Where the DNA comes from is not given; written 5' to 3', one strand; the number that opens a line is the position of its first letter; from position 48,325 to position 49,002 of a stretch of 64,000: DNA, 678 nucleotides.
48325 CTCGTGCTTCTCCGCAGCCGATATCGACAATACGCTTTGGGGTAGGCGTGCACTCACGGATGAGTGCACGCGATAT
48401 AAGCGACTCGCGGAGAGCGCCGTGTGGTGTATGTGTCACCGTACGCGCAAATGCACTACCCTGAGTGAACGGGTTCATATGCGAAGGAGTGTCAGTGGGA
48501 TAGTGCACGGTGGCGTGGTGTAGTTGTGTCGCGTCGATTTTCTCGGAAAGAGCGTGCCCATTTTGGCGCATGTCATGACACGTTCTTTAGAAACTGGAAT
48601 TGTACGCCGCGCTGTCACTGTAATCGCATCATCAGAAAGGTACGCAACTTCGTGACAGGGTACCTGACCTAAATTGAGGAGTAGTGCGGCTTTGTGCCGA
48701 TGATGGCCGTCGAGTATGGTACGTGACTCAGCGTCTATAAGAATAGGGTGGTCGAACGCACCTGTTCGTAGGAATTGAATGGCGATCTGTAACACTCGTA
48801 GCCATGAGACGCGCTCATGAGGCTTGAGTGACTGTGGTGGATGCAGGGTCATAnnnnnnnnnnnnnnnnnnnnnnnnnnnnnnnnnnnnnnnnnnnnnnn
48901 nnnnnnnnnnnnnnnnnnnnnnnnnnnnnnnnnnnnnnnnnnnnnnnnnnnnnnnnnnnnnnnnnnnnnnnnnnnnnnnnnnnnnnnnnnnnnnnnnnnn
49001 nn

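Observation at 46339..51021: Unusual four-gene sulfur / methyl / ATPase operon next to a Fur-family regulator and a ZIP transporter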

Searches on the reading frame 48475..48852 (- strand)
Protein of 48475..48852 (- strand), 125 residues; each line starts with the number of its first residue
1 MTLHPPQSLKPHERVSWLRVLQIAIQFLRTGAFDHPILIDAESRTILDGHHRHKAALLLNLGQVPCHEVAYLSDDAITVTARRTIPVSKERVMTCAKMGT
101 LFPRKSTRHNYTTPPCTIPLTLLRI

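Call 3: search_protein_families(library=pfam, proteins=[window:48475-48852:-], max_evalue=0.01)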
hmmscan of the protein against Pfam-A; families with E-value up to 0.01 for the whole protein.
window:48475-48852:- (125 aa): 0 families

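Call 4: search_protein_families(library=ncbifam, proteins=[window:48475-48852:-], max_evalue=0.01)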
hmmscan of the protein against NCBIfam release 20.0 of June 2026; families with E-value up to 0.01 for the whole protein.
window:48475-48852:- (125 aa): 1 family
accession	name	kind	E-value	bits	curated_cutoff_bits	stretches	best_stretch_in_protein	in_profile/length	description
NF053625.1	SerKinSerKArch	equivalog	1.1e-06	28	380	1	8-77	23-96/244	ADP-dependent L-serine kinase SerK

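Call 5: search_solved_structures(query=window:48475-48852:-, max_evalue=1, show_alignments=3)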
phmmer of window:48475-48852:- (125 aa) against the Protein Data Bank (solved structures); distinct sequences matched with E-value up to 1: 4.
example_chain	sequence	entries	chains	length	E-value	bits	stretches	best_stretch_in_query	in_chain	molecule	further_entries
5x0b_A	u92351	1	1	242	0.00032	24.2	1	8-78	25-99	Free serine kinase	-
5x0j_A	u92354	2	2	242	0.00081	22.9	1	8-78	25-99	Free serine kinase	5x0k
5x0e_A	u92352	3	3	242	0.0019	21.7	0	9-78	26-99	Free serine kinase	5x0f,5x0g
1vk1_A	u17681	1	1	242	0.0033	20.9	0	8-72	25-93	Conserved hypothetical protein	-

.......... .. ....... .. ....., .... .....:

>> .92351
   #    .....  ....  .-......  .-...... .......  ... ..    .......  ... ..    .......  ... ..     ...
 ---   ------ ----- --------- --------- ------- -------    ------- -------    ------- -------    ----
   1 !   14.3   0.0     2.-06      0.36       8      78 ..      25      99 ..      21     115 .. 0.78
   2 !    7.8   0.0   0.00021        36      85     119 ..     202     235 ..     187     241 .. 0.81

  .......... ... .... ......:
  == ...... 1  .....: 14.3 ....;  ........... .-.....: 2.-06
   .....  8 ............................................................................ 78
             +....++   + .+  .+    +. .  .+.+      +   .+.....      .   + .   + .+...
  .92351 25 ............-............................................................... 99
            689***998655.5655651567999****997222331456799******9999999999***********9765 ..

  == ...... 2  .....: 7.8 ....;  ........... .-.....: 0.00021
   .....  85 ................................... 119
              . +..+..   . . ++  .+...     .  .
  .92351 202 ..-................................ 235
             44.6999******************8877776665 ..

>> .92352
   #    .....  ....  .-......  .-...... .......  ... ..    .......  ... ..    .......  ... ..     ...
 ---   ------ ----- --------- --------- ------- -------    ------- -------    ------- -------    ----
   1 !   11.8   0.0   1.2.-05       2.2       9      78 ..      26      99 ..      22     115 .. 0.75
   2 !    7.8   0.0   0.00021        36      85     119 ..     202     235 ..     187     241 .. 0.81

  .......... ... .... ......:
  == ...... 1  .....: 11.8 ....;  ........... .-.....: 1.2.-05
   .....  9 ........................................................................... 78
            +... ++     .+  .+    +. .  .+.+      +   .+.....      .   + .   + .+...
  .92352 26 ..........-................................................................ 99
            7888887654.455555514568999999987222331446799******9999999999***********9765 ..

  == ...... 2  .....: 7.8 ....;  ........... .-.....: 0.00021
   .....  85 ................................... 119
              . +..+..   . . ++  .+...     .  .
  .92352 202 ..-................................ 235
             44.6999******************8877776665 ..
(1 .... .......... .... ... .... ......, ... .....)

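Call 53: search_protein_families(library=pfam, proteins=[L063:8294-8647:+, L079:1933-3729:+, L072:5567-5986:-, L074:1781-2986:-, L088:2797-3498:-, L029:3117-4298:+, L014:5125-6144:-, L014:7400-7942:+, L014:6586-7425:+, L029:5346-6161:+], max_evalue=0.001)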
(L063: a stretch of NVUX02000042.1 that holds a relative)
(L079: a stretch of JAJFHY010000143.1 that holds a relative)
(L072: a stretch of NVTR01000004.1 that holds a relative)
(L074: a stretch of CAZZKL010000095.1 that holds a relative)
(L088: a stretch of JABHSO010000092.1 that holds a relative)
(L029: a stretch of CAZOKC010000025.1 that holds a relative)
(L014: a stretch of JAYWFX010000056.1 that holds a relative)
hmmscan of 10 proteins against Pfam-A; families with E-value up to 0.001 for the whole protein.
L063:8294-8647:+ (118 aa): 2 families
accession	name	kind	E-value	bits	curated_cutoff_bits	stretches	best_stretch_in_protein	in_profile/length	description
PF12840.13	HTH_20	-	9.4e-09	35.6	27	1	20-70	1-49/51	Helix-turn-helix domain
PF01022.26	HTH_5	-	2e-07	31.2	22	1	28-70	7-46/47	Bacterial regulatory protein, arsR family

L079:1933-3729:+ (599 aa): 26 families (the best 25 are shown)
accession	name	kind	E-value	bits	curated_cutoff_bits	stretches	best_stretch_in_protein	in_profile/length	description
PF02374.21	ArsA_ATPase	-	4.4e-96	322.1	24.3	3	17-299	2-300/305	Anion-transporting ATPase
PF13614.12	AAA_31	-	8.1e-21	75.2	27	2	20-159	6-133/177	AAA domain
PF01656.29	CbiA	-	5.1e-19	68.9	25.4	2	339-482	4-54/125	CobQ/CobB/MinD/ParA nucleotide binding domain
PF00142.24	Fer4_NifH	-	1.5e-13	51.3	25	2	20-70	4-55/271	4Fe-4S iron sulfur cluster binding proteins, NifH/frxC family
PF10609.15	ParA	-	6.4e-11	42.6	27.1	2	337-370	7-40/246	NUBPL iron-transfer P-loop NTPase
PF20720.3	nSTAND3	-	1.3e-08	35.1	27.2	0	335-368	18-51/155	Novel STAND NTPase 3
PF03308.22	MeaB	-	2.3e-08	33.8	23.1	0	337-383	36-83/273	Methylmalonyl Co-A mutase-associated GTPase MeaB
PF13191.12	AAA_16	-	2.5e-08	35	32.6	1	321-452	11-137/167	AAA ATPase domain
PF01695.23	IstB_IS21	-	4.1e-08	33.5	24.1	0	3-53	79-129/238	IstB-like ATP binding protein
PF13481.12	AAA_25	-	2.5e-07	31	27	0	332-367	31-65/195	AAA domain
PF00448.28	SRP54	-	6.8e-07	29.6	22.7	0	336-371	3-38/196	SRP54-type protein, GTPase domain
PF06564.18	CBP_BcsQ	-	2.4e-06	27.7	21.3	0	24-67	10-53/234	Cellulose biosynthesis protein BcsQ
PF25199.1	nSTAND_NTPase5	-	2.9e-06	27.6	34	0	297-373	2-81/145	Novel STAND NTPase 5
PF05970.20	PIF1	-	7.9e-06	26.1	25.9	0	9-51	15-57/223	PIF1-like helicase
PF01583.26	APS_kinase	-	1e-05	26.1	21.1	0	18-52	4-38/152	Adenylylsulphate kinase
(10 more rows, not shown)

L072:5567-5986:- (140 aa): 1 family
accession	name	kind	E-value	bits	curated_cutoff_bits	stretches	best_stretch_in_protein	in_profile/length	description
PF06953.17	ArsD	-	1.9e-39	135.2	27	1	11-128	1-119/123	Arsenical resistance operon protein ArsD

L074:1781-2986:- (402 aa): 1 family
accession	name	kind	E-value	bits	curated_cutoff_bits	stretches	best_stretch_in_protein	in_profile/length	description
PF00155.27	Aminotran_1_2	-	2e-31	109.9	19.7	1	55-394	19-361/361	Aminotransferase class I and II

L088:2797-3498:- (234 aa): 1 family
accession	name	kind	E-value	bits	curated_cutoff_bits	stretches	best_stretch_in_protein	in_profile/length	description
PF00230.25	MIP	-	7.8e-27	94.9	25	1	19-162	8-155/222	Major intrinsic protein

L029:3117-4298:+ (394 aa): 2 families
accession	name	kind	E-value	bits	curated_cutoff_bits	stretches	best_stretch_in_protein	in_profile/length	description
PF02492.25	cobW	-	2.4e-56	190.6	20.7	1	5-210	1-179/180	CobW/HypB/UreG, nucleotide-binding domain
PF07683.19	CobW_C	-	2e-19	69.7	22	1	256-371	1-94/94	Cobalamin synthesis protein cobW C-terminal domain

L014:5125-6144:- (339 aa): 1 family
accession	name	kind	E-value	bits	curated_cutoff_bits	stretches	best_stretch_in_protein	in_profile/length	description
PF01297.22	ZnuA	-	2.4e-87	293.2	29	1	65-331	1-261/263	Zinc-uptake complex component A periplasmic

L014:7400-7942:+ (180 aa): 0 families

L014:6586-7425:+ (279 aa): 6 families
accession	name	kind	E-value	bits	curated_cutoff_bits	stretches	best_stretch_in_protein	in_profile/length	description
PF01656.29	CbiA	-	1.1e-14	54.9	25.4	1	4-231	3-115/125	CobQ/CobB/MinD/ParA nucleotide binding domain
PF13614.12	AAA_31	-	1.2e-09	38.8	27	1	5-80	6-63/177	AAA domain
PF02374.21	ArsA_ATPase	-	2e-06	27.7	24.3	1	3-52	4-53/305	Anion-transporting ATPase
PF00142.24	Fer4_NifH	-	2.3e-06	27.7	25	1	1-42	1-42/271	4Fe-4S iron sulfur cluster binding proteins, NifH/frxC family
PF10609.15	ParA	-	9.5e-05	22.4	27.1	1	5-37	9-41/246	NUBPL iron-transfer P-loop NTPase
PF16575.11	CLP1_P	-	0.00053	20.3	26.6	0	7-38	1-32/188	mRNA cleavage and polyadenylation factor CLP1 P-loop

L029:5346-6161:+ (271 aa): 2 families
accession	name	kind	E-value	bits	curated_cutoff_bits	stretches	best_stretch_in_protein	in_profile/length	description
PF13847.12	Methyltransf_31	-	0.00062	19.9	27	1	43-151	3-108/145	Methyltransferase domain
PF08242.18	Methyltransf_12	-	0.00095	20.3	30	0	48-144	1-92/98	Methyltransferase domain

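Call 80: search_protein_families(library=pfam, proteins=[P0264, P0265, P0267, P0268, P0272, P0277, P0296, P0299, P0325, P0376], max_evalue=0.0001)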
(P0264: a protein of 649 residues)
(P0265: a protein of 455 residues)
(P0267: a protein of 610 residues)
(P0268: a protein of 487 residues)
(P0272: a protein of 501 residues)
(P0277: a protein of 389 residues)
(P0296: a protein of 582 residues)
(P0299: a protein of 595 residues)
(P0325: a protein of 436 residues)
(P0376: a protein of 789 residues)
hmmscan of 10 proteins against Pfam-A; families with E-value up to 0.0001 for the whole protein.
P0264 (649 aa): 1 family
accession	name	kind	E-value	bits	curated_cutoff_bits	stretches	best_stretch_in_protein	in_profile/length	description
PF02195.25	ParB_N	-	4.9e-05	23.7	26.3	0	201-280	6-86/95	ParB N-terminal domain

P0265 (455 aa): 0 families

P0267 (610 aa): 0 families

P0268 (487 aa): 0 families

P0272 (501 aa): 0 families

P0277 (389 aa): 1 family
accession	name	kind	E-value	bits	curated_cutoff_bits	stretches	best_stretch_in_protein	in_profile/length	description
PF00175.26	NAD_binding_1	-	1e-15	58.7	22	1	243-349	2-108/109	Oxidoreductase NAD-binding domain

P0296 (582 aa): 2 families
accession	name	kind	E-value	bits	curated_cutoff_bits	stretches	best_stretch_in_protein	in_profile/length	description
PF00291.31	PALP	-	3.6e-50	171.4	35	1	282-552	4-294/295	Pyridoxal-phosphate dependent enzyme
PF02195.25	ParB_N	-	6e-06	26.7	26.3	1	5-78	9-84/95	ParB N-terminal domain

P0299 (595 aa): 1 family
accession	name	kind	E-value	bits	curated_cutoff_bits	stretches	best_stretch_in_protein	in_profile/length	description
PF02195.25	ParB_N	-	1.5e-06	28.6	26.3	1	473-536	19-83/95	ParB N-terminal domain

P0325 (436 aa): 1 family
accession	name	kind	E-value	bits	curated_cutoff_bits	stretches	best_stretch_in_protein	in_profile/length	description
PF00291.31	PALP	-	2.3e-74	250.8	35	1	146-424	2-295/295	Pyridoxal-phosphate dependent enzyme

P0376 (789 aa): 0 families

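Call 81: search_protein_families(library=padloc, proteins=[P0001, P0004, P0006, P0008], max_evalue=0.01)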
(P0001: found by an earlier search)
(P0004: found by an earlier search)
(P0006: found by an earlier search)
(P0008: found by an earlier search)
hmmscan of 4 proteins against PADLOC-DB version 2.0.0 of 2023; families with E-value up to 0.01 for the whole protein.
P0001 (470 aa): 0 families

P0004 (244 aa): 1 family
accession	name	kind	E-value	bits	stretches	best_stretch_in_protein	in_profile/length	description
PDLC04134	mad2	-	1.7e-08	31.7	1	27-132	278-383/492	mads_2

P0006 (125 aa): 0 families

P0008 (310 aa): 0 families

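Call 85: search_protein_families(library=pfam, proteins=[L093:1-1245:+, L093:1233-2543:+, L093:2530-3723:+, L095:6445-7086:+, L103:353-1165:+, L147:1643-2884:-, P0266, P0347, P0352, P0328], max_evalue=0.0001)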
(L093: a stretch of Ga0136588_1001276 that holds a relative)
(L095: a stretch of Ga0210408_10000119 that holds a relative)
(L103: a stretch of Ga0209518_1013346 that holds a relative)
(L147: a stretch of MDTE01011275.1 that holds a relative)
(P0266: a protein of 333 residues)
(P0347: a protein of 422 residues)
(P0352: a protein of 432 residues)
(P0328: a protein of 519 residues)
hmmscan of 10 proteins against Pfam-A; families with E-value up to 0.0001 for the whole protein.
L093:1-1245:+ (415 aa): 1 family
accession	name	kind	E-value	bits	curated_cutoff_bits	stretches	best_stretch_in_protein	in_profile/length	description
PF02784.22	Orn_Arg_deC_N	-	2.4e-21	76.6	23.4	1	3-189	20-217/247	Pyridoxal-dependent decarboxylase, pyridoxal binding domain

L093:1233-2543:+ (437 aa): 2 families
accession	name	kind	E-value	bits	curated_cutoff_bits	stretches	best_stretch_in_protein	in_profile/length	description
PF00291.31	PALP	-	2.7e-46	158.7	35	1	9-297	1-295/295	Pyridoxal-phosphate dependent enzyme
PF00581.25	Rhodanese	-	1.7e-09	38.5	22.2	1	337-428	3-102/102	Rhodanese-like domain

L093:2530-3723:+ (398 aa): 1 family
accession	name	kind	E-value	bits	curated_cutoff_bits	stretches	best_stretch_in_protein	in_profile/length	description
PF00266.25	Aminotran_5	-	1.7e-77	261.4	21.5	1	25-389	1-371/371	Aminotransferase class-V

L095:6445-7086:+ (214 aa): 1 family
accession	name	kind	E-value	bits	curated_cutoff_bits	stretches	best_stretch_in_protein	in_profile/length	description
PF01507.26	PAPS_reduct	-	5.7e-38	131.1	22.5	1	28-181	2-173/175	Phosphoadenosine phosphosulfate reductase domain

L103:353-1165:+ (271 aa): 1 family
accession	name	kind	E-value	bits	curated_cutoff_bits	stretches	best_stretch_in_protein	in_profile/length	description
PF01678.24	DAP_epimerase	-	8.1e-56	187.7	34.7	2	13-131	1-120/121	Diaminopimelate epimerase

L147:1643-2884:- (414 aa): 3 families
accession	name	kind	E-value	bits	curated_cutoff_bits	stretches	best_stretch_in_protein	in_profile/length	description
PF00266.25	Aminotran_5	-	4.7e-55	187.5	21.5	1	26-405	1-371/371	Aminotransferase class-V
PF01053.26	Cys_Met_Meta_PP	-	6.8e-07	28.6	27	1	105-237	84-209/381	Cys/Met metabolism PLP-dependent enzyme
PF01041.23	DegT_DnrJ_EryC1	-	4.9e-05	23.1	19.8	1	107-231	59-174/360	DegT/DnrJ/EryC1/StrS aminotransferase family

P0266 (333 aa): 1 family
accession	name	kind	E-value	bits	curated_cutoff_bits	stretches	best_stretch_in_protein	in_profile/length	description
PF02195.25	ParB_N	-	8.6e-05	23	26.3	0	11-39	52-80/95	ParB N-terminal domain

P0347 (422 aa): 3 families
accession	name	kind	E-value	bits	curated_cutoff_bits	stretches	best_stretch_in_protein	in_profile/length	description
PF00483.29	NTP_transferase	-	3e-20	73.3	21.2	1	7-215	2-184/245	Nucleotidyl transferase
PF12804.13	NTP_transf_3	-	5.5e-08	33.6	27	1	7-134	1-99/160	MobA-like NTP transferase domain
PF02195.25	ParB_N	-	6.7e-05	23.3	26.3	0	296-367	10-83/95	ParB N-terminal domain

P0352 (432 aa): 1 family
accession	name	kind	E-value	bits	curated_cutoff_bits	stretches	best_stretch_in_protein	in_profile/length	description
PF00483.29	NTP_transferase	-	2.5e-18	67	21.2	1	7-262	2-233/245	Nucleotidyl transferase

P0328 (519 aa): 1 family
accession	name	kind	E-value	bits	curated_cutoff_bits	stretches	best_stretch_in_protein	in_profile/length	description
PF00266.25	Aminotran_5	-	2.2e-59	201.8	21.5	1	19-383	1-369/371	Aminotransferase class-V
